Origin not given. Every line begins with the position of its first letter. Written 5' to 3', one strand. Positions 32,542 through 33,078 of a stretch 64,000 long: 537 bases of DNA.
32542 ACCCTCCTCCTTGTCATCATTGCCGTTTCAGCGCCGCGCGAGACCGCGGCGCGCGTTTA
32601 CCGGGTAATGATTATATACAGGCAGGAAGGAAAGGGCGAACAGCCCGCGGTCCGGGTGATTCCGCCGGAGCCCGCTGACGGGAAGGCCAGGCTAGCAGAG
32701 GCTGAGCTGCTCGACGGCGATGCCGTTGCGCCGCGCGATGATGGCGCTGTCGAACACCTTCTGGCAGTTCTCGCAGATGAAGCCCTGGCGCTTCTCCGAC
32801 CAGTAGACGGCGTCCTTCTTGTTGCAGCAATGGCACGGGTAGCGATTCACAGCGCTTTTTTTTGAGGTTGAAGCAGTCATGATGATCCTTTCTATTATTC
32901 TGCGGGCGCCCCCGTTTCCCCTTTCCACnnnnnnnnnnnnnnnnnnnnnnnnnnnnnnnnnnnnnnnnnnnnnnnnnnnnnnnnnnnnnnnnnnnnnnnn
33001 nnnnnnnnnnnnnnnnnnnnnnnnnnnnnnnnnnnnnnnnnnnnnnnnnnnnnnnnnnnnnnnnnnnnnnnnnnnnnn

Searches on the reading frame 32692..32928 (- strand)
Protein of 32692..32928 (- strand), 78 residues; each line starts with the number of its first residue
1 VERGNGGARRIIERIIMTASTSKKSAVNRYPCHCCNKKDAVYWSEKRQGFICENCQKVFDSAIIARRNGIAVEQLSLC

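Call 30: search_protein_families(library=ncbifam, proteins=[window:32692-32928:-], max_evalue=0.01)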
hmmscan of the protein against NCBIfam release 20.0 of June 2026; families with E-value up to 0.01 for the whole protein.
window:32692-32928:- (78 aa): 1 family
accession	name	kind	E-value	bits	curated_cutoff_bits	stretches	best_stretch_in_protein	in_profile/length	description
TIGR00613.1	reco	equivalog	0.0094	15.4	48.7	1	32-57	150-176/239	DNA repair protein RecO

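Call 31: search_protein_families(library=pfam, proteins=[window:32692-32928:-], max_evalue=0.01)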
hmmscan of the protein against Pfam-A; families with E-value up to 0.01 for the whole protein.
window:32692-32928:- (78 aa): 2 families
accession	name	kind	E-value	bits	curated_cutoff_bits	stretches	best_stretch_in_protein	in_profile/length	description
PF10080.14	FtrD-like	-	0.0027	18.3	26.3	1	15-69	20-71/101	Membrane iron-sulfur containing protein FtrD-like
PF14319.11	Zn_Tnp_IS91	-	0.0047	17.3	26.3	1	21-68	30-75/90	Transposase zinc-binding domain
